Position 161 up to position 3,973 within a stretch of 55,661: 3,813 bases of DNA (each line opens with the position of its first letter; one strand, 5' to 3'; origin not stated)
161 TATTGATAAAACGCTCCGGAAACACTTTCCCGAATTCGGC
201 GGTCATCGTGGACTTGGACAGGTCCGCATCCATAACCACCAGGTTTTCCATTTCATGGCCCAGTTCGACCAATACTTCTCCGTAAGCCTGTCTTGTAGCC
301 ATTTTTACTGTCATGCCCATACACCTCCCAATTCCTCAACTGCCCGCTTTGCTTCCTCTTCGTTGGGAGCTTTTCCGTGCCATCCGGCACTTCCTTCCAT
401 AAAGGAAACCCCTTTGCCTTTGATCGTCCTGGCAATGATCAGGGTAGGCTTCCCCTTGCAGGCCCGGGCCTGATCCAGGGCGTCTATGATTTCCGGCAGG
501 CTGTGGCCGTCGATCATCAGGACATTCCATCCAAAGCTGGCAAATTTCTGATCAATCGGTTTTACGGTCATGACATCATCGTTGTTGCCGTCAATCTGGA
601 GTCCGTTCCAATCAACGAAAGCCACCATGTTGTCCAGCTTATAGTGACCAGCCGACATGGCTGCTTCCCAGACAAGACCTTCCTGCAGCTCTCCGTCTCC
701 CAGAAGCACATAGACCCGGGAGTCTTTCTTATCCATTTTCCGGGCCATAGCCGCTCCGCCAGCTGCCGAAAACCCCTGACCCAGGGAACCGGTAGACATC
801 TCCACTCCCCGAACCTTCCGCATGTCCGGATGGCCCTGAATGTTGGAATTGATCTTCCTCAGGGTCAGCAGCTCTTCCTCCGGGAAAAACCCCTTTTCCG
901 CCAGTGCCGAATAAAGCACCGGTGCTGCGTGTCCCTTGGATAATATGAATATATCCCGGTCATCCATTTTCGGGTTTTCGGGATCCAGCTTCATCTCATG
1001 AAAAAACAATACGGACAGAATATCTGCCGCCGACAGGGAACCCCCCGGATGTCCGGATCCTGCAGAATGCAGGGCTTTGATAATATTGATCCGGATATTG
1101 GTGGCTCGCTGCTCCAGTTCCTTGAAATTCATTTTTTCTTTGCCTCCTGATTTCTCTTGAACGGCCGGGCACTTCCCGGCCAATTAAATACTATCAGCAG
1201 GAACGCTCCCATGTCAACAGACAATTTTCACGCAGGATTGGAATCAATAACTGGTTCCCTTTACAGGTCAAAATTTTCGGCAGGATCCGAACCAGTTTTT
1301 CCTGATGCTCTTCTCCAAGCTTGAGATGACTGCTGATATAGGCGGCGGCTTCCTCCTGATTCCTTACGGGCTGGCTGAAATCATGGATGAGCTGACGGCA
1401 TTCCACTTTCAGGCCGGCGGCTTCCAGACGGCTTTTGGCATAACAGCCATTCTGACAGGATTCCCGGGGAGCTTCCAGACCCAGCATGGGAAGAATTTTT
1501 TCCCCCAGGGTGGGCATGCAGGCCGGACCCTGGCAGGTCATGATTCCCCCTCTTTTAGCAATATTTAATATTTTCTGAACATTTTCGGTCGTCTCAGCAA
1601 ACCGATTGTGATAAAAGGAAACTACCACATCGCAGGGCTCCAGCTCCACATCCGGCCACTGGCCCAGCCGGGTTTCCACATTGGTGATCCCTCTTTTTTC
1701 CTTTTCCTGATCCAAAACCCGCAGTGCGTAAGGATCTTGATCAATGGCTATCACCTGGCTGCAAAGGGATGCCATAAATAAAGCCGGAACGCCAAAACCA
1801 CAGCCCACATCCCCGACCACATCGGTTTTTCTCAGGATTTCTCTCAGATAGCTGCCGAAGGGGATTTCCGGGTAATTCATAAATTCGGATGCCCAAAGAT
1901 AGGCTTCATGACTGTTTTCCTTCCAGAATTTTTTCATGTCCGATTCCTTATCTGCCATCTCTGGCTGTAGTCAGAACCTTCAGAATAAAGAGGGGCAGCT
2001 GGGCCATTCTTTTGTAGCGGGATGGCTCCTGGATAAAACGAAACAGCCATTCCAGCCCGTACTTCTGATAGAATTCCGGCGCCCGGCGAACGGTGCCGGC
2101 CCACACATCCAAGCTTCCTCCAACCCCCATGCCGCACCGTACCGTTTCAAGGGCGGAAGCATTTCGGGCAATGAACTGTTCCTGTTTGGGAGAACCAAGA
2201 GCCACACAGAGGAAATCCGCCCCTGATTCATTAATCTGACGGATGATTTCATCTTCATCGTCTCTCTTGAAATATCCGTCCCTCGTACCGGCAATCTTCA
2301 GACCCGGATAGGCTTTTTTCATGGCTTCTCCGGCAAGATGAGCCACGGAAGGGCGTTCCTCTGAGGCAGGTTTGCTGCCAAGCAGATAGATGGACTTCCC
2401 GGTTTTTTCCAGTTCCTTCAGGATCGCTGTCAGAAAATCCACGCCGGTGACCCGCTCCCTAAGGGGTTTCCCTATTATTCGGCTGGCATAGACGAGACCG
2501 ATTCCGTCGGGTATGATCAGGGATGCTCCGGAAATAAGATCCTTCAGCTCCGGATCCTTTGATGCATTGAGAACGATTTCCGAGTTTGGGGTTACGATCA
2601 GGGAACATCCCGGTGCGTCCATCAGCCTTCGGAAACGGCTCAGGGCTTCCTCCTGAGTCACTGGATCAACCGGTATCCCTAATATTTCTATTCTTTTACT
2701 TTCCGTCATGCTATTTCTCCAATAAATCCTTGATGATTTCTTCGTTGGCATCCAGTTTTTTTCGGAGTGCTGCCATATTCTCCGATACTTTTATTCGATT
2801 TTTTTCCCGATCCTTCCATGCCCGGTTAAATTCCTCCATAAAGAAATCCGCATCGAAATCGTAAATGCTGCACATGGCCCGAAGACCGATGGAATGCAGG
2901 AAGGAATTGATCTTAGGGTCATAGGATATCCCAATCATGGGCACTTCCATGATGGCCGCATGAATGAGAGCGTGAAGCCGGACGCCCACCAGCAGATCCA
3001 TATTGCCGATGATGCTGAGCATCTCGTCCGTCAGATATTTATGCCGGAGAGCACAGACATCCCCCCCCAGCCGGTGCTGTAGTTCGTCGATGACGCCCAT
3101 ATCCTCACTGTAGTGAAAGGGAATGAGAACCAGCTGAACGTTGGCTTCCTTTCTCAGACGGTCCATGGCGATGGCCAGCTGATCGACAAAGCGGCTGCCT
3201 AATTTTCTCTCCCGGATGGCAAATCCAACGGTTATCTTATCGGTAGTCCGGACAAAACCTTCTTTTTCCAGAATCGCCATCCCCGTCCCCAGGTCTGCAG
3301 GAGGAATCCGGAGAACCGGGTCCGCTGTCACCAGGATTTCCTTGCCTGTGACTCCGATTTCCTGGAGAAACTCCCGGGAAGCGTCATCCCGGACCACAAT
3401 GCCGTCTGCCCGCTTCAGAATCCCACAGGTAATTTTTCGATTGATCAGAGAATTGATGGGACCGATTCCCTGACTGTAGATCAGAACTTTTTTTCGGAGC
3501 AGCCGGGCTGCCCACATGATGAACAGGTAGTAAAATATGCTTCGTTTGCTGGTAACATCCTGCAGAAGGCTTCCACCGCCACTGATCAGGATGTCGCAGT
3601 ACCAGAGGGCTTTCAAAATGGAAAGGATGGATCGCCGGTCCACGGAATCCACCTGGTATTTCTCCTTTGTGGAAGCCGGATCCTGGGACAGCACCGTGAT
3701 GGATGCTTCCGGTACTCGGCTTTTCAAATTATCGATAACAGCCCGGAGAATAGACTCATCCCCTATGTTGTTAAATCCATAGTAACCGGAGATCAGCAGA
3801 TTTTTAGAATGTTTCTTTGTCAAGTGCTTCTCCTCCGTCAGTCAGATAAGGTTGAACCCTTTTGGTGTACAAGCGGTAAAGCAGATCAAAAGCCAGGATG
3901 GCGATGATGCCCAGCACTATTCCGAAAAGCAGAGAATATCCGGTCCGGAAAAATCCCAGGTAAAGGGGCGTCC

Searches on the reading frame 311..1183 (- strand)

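Call 37: search_protein_families(library=pfam, proteins=[window:311-1183:-], max_evalue=0.000001)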
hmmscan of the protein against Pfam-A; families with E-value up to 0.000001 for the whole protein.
window:311-1183:- (290 aa): 2 families
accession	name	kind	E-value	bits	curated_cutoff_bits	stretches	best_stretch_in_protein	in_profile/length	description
PF00456.26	Transketolase_N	-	1.1e-62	212.5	22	1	27-286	6-276/334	Transketolase, thiamine diphosphate binding domain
PF13292.11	DXP_synthase_N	-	6.1e-12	45.8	21.2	1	17-197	12-175/274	1-deoxy-D-xylulose-5-phosphate synthase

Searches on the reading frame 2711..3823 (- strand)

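Call 37: search_protein_families(library=pfam, proteins=[window:2711-3823:-], max_evalue=0.000001)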
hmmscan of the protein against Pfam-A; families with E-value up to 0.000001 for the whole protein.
window:2711-3823:- (370 aa): 1 family
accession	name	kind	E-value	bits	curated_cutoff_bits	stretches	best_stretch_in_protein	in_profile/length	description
PF04230.19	PS_pyruv_trans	-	6e-46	158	25.3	1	19-303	1-280/280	Polysaccharide pyruvyl transferase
